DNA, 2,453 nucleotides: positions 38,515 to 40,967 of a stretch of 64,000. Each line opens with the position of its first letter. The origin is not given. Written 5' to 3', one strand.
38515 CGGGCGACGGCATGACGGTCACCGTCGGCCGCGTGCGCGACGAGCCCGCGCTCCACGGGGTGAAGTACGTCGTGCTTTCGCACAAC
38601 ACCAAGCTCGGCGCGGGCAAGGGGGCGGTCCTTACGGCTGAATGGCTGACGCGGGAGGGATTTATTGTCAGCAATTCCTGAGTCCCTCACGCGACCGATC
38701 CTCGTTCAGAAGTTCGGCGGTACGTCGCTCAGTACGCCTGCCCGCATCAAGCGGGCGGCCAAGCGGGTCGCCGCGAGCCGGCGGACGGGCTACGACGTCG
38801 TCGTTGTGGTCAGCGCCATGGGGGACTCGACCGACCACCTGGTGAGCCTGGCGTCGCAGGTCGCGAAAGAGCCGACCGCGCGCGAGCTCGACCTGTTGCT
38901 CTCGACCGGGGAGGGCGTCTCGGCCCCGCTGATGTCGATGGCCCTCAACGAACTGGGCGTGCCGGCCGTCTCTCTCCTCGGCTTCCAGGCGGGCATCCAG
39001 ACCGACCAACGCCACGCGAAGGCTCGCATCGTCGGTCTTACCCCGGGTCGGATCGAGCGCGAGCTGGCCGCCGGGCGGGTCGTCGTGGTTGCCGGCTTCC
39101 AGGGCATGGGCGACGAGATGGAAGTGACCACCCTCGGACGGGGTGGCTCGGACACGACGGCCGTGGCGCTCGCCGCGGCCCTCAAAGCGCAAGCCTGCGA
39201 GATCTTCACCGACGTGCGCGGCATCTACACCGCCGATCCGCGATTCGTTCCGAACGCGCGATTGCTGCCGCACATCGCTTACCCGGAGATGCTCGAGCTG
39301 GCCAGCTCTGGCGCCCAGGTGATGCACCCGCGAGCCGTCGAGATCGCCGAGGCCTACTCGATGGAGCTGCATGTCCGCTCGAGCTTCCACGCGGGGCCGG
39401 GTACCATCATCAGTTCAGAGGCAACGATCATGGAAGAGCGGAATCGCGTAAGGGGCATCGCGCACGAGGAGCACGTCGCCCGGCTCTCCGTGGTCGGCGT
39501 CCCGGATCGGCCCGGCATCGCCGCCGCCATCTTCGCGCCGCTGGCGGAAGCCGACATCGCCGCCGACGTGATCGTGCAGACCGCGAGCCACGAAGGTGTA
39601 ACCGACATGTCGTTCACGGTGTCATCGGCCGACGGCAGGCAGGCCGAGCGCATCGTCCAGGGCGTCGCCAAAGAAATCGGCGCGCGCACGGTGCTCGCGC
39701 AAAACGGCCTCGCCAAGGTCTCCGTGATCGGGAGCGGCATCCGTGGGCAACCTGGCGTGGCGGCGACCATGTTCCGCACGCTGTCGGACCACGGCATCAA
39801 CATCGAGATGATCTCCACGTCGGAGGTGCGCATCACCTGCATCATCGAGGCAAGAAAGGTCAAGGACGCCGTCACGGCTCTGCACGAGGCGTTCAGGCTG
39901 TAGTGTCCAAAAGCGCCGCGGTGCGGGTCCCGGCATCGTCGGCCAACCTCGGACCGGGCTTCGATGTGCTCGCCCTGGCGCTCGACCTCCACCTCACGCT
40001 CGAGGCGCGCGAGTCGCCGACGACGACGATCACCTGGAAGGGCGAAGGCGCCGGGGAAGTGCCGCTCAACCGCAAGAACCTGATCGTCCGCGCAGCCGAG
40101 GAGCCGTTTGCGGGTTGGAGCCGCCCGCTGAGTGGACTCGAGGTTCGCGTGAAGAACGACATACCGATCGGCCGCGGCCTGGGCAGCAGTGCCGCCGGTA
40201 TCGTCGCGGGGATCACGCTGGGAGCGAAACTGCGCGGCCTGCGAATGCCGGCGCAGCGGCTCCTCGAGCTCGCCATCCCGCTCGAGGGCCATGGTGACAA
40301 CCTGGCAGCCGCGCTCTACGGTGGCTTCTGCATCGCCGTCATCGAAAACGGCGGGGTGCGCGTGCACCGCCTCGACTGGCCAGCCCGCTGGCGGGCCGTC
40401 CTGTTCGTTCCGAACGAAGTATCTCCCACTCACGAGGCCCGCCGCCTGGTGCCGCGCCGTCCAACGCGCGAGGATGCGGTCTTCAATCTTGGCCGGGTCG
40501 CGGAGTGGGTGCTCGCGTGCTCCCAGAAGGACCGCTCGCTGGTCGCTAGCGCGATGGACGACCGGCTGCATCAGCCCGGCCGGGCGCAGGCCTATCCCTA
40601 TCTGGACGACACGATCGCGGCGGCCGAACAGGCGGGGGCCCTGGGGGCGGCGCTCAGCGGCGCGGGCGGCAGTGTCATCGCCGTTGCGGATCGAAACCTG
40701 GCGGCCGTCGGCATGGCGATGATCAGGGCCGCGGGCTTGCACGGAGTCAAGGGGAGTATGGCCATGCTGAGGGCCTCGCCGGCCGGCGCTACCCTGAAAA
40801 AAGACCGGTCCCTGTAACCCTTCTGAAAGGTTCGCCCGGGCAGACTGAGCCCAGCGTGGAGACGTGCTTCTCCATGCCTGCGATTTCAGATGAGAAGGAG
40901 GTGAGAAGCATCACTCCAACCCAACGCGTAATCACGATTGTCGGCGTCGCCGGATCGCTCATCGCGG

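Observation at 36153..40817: SAM-I riboswitch plus terminator controlling a thrC-paralog/asd/ask/thrB operon: candidate O-phosphohomoserine route to methionine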

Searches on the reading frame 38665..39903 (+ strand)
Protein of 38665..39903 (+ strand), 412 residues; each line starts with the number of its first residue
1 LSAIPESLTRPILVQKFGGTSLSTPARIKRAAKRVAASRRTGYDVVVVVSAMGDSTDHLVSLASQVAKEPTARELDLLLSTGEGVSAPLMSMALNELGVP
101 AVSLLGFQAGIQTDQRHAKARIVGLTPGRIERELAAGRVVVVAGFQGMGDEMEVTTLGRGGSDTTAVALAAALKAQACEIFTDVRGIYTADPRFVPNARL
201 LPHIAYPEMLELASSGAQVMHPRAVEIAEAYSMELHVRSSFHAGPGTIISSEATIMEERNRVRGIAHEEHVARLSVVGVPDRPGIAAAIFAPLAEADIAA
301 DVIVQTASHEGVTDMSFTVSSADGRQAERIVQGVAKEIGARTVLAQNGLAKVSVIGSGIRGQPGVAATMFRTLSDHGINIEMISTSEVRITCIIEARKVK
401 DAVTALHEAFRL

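Call 4: search_protein_families(library=pfam, proteins=[window:38665-39903:+])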
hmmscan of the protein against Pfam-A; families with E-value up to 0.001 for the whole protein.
window:38665-39903:+ (412 aa): 4 families
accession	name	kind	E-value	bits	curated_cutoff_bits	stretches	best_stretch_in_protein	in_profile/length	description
PF00696.33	AA_kinase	-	8.9e-55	186.4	24.9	1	12-239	2-234/234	Amino acid kinase family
PF22468.2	ACT_9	-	3.4e-34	116.8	27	2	352-410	1-61/61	ACT domain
PF13840.12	ACT_7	-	3.2e-23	81.8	27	2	346-408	3-65/65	ACT domain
PF01842.31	ACT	-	2.2e-15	56.5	27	2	359-390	7-38/66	ACT domain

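Call 5: search_protein_families(library=ncbifam, proteins=[window:38665-39903:+])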
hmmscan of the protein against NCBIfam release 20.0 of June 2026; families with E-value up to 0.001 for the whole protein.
window:38665-39903:+ (412 aa): 31 families (the best 25 are shown)
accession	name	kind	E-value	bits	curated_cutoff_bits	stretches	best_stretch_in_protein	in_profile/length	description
NF005155.0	PRK06635.1-4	equivalog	1.9e-163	544.2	346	1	12-412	3-403/407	aspartate kinase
NF005656.0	PRK07431.1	equivalog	1.7e-160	535.4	657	1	12-412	3-411/587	aspartate kinase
NF005154.0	PRK06635.1-2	equivalog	3.1e-152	507.6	376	1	11-412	3-404/407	aspartate kinase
NF005153.0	PRK06635.1-1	equivalog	2.9e-148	494.4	585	1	12-412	3-407/421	aspartate kinase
NF005156.0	PRK06635.1-5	equivalog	3e-142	474.2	594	1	12-412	3-402/411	aspartate kinase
TIGR00657.1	asp_kinases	subfamily_domain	8.9e-132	440.3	208.7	2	71-410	102-440/442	aspartate kinase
TIGR00656.1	asp_kin_monofn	equivalog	4.8e-125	417.7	402.25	1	12-411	3-405/407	aspartate kinase, monofunctional class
NF006068.0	PRK08210.1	equivalog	6.6e-112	374.6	474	1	12-412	3-402/405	aspartate kinase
NF005161.0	PRK06635.2-5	equivalog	2.4e-104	349.4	586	1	14-411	7-401/402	aspartate kinase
NF004938.0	PRK06291.1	equivalog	1.1e-91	307.9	528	2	68-411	115-462/468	aspartate kinase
NF006459.0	PRK08841.1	equivalog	4.4e-91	305.8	535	1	10-410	3-378/395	aspartate kinase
NF005157.0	PRK06635.2-1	equivalog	1.5e-82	277.6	832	1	14-411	6-400/401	aspartate kinase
NF005158.0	PRK06635.2-2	equivalog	1.4e-76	258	717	1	12-411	3-399/401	aspartate kinase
NF006959.0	PRK09436.1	equivalog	3.3e-73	247.1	726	2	75-410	119-459/819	bifunctional aspartate kinase/homoserine dehydrogenase I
NF006570.0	PRK09084.1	equivalog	4.7e-61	207.2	455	2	63-410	100-448/452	lysine-sensitive aspartokinase 3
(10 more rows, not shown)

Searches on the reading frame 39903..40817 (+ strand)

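Call 4: search_protein_families(library=pfam, proteins=[window:39903-40817:+])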
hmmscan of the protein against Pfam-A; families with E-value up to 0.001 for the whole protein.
window:39903-40817:+ (304 aa): 2 families
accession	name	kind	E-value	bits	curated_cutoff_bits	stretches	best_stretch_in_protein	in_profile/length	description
PF00288.32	GHMP_kinases_N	-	2.4e-16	60.2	22.3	1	59-141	1-87/87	GHMP kinases N terminal domain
PF08544.19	GHMP_kinases_C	-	1.5e-11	44.9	21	1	206-267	5-72/85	GHMP kinases C terminal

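Call 5: search_protein_families(library=ncbifam, proteins=[window:39903-40817:+])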
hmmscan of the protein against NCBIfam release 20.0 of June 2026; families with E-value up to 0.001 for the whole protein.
window:39903-40817:+ (304 aa): 9 families
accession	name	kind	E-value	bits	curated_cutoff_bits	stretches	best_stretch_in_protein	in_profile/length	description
TIGR00191.1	thrB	equivalog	6.9e-70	235.3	168.25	1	7-300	3-303/304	homoserine kinase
NF002288.1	PRK01212.1-4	equivalog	1.7e-51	175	194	1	7-286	2-291/303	homoserine kinase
TIGR01920.1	Shik_kin_archae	equivalog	2.5e-16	59.8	126.85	1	24-265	18-249/266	shikimate kinase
NF002870.0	PRK03188.1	equivalog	3.3e-15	55.6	286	1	26-273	42-281/310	4-(cytidine 5'-diphospho)-2-C-methyl-D-erythritol kinase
NF003036.0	PRK03926.1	equivalog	8.2e-11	41.5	403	1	57-123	55-120/302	mevalonate kinase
TIGR00549.1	mevalon_kin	equivalog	2.9e-10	40.1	163.05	1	76-128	80-130/276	mevalonate kinase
NF011202.0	PRK14608.1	equivalog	6.5e-10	38.7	204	1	32-268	47-271/294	4-(cytidine 5'-diphospho)-2-C-methyl-D-erythritol kinase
NF003006.0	PRK03817.1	equivalog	1.9e-06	27.1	443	0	77-125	86-134/352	galactokinase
TIGR00154.1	ispE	equivalog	0.00013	21.6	138.7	1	30-281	40-277/294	4-(cytidine 5'-diphospho)-2-C-methyl-D-erythritol kinase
